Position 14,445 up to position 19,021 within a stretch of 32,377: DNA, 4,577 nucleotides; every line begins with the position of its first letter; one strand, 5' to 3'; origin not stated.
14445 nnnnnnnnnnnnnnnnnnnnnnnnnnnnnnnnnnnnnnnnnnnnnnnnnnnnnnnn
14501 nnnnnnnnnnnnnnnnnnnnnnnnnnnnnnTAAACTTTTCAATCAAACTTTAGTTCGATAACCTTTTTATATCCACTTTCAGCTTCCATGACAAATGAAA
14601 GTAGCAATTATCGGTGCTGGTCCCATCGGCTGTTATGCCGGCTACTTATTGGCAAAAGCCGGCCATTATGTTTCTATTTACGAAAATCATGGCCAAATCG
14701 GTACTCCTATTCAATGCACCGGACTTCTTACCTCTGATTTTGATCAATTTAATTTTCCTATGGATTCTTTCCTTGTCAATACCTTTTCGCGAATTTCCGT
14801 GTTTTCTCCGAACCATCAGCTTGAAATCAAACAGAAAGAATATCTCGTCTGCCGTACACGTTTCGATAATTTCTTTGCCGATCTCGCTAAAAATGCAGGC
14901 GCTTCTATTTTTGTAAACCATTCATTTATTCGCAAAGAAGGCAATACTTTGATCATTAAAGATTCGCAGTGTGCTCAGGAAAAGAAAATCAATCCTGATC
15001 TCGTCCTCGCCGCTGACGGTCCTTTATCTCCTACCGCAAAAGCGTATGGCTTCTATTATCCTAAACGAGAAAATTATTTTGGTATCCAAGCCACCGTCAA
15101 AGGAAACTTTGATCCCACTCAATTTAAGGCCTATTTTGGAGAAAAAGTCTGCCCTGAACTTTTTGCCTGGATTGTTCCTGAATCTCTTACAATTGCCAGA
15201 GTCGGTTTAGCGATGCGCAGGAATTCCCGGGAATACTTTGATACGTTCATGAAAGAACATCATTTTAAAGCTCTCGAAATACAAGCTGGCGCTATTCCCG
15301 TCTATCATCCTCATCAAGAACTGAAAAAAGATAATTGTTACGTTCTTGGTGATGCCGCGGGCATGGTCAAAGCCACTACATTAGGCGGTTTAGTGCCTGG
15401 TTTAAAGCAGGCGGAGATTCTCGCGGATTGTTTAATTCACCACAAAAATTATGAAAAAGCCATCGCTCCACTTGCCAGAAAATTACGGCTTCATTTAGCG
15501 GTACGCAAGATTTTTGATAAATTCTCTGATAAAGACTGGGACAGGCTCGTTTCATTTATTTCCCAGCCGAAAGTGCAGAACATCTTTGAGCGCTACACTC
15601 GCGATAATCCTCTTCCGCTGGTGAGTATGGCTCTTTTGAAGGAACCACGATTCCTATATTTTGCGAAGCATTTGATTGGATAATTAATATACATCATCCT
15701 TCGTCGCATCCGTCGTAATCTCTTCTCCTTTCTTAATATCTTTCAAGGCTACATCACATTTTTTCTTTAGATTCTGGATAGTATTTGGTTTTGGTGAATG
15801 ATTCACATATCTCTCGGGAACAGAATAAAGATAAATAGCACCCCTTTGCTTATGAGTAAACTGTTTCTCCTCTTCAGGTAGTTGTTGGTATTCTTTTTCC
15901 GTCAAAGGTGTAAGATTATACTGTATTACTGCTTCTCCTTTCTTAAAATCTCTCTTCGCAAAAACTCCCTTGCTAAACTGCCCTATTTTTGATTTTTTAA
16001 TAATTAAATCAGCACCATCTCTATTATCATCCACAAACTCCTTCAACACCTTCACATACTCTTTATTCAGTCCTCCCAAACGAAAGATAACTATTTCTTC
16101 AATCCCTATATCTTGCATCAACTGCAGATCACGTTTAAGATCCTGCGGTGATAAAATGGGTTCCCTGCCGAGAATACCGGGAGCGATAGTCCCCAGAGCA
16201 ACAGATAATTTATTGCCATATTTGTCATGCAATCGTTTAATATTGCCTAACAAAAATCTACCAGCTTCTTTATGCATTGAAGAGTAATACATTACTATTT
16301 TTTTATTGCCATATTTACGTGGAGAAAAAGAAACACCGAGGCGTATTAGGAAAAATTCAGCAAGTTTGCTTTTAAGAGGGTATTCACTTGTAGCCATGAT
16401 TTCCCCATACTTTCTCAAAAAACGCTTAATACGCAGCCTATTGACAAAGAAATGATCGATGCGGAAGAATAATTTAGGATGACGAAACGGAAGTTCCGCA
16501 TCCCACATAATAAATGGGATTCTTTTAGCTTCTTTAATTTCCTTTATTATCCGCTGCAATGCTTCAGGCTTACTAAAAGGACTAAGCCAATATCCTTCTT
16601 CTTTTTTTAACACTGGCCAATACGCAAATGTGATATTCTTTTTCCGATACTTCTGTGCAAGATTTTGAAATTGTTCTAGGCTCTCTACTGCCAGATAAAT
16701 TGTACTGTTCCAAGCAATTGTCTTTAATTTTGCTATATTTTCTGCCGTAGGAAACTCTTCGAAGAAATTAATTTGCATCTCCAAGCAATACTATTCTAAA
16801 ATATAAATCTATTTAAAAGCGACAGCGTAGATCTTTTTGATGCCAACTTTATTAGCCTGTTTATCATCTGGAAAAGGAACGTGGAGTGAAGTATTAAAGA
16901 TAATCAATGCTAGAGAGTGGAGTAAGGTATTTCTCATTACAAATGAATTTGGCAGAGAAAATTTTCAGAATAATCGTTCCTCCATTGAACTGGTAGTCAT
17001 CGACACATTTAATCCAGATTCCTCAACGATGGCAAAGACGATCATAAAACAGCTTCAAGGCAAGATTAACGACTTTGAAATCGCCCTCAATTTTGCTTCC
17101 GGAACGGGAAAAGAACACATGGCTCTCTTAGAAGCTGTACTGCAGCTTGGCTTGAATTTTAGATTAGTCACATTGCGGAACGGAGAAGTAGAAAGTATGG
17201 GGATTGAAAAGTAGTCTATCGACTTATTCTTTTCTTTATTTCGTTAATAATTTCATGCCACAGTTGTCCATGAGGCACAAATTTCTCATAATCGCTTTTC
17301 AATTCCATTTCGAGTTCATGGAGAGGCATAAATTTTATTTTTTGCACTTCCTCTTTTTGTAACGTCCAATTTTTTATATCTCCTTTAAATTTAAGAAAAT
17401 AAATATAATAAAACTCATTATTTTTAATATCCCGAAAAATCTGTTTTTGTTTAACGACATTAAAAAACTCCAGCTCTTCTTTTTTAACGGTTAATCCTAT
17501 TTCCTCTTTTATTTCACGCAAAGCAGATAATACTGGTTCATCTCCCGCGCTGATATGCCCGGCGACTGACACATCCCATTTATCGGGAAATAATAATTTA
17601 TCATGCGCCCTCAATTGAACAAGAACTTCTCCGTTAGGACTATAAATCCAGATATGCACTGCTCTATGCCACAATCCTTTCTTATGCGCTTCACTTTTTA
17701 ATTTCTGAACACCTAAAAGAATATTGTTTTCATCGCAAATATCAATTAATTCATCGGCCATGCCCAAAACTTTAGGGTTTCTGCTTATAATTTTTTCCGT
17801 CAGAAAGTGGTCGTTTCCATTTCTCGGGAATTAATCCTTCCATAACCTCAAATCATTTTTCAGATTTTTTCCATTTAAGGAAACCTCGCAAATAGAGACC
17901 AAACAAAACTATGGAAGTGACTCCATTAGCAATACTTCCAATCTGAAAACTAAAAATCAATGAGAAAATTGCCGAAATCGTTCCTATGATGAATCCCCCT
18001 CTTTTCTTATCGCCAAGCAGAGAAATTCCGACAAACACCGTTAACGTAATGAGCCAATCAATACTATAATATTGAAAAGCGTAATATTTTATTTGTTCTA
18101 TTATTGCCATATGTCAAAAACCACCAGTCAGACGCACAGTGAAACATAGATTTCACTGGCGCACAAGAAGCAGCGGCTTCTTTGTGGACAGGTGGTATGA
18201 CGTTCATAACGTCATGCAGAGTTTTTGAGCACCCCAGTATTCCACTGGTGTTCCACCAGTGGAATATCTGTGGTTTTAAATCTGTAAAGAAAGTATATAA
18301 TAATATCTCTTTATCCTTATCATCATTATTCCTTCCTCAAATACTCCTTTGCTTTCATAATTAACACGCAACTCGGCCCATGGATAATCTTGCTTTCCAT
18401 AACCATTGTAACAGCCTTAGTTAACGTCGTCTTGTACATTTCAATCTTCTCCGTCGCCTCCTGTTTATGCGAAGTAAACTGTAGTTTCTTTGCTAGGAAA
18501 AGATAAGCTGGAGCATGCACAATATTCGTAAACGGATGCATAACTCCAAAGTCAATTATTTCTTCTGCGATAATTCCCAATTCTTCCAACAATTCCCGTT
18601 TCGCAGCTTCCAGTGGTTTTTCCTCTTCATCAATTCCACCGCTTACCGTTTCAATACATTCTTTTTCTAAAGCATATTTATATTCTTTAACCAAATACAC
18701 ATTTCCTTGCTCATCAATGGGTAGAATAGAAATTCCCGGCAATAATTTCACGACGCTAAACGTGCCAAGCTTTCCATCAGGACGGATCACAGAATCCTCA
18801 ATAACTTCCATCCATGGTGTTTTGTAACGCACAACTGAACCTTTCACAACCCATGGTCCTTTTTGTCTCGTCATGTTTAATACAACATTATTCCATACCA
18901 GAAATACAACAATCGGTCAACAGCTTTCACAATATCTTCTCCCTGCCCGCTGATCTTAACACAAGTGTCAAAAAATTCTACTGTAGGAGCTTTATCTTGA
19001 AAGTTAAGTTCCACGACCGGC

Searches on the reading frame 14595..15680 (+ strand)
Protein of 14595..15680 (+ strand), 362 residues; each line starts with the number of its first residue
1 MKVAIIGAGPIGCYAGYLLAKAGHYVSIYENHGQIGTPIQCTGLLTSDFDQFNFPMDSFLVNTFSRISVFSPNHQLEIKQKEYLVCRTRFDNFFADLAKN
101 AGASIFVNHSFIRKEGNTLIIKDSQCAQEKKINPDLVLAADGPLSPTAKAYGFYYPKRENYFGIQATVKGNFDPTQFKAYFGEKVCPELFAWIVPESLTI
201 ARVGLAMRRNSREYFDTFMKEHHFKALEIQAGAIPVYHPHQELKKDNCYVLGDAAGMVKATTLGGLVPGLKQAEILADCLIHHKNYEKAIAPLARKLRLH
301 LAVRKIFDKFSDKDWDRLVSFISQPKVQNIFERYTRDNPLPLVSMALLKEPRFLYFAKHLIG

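Call 47: search_protein_families(library=pfam, proteins=[window:14595-15680:+], max_evalue=0.001)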
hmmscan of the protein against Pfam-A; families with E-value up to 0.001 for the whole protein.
window:14595-15680:+ (362 aa): 6 families
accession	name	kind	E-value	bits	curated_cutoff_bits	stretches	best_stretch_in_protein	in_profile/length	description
PF01494.25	FAD_binding_3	-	3.2e-09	36.9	22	0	2-32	3-33/349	FAD binding domain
PF13450.12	NAD_binding_8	-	4e-07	30.6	21.9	1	5-38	1-34/68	NAD(P)-binding Rossmann-like domain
PF22578.2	GGR_cat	-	2.3e-05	24.6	27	1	169-224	12-75/88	Geranylgeranyl reductase catalytic domain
PF01266.30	DAO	-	2.9e-05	24.2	27.9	1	2-50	1-52/353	FAD dependent oxidoreductase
PF03486.20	HI0933_like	-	0.00011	22.2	50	1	2-60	2-60/244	HI0933-like protein Rossmann domain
PF02558.23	ApbA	-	0.00054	20.1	22.2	1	3-43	1-40/150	Ketopantoate reductase PanE/ApbA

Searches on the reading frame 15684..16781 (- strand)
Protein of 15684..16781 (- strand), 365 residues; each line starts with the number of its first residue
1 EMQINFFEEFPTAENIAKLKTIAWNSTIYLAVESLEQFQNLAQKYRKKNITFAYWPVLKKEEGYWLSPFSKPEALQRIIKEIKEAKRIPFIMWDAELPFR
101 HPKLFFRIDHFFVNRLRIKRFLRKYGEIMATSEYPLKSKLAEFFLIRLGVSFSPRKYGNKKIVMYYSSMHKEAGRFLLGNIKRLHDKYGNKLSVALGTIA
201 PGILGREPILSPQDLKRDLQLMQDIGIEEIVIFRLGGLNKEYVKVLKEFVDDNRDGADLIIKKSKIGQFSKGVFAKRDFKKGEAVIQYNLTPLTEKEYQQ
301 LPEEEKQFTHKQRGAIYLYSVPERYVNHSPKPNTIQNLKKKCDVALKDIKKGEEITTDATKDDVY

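Call 48: search_protein_families(library=pfam, proteins=[window:15684-16781:-], max_evalue=0.001)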
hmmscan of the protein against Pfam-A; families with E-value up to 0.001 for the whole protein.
window:15684-16781:- (365 aa): 1 family
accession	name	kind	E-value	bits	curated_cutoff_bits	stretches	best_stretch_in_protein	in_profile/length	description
PF00856.33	SET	-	1.1e-11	45.5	22.4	1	271-358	2-103/105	SET domain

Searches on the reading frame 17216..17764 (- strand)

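Call 48: search_protein_families(library=pfam, proteins=[window:17216-17764:-], max_evalue=0.001)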
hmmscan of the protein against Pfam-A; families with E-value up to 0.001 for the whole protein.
window:17216-17764:- (182 aa): 1 family
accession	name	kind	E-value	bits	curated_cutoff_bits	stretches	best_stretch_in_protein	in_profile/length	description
PF00293.34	NUDIX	-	1.1e-20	74.4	21.1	1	33-164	3-132/134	NUDIX domain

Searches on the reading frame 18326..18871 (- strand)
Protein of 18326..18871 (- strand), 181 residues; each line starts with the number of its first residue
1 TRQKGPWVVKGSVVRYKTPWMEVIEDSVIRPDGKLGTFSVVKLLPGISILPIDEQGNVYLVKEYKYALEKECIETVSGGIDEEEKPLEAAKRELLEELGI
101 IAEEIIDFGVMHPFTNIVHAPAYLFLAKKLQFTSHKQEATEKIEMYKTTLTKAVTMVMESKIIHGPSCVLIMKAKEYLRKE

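Call 48: search_protein_families(library=pfam, proteins=[window:18326-18871:-], max_evalue=0.001)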
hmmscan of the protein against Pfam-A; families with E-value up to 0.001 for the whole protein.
window:18326-18871:- (181 aa): 1 family
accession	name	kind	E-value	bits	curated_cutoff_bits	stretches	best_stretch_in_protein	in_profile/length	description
PF00293.34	NUDIX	-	4.9e-11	43.2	21.1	1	44-110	3-67/134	NUDIX domain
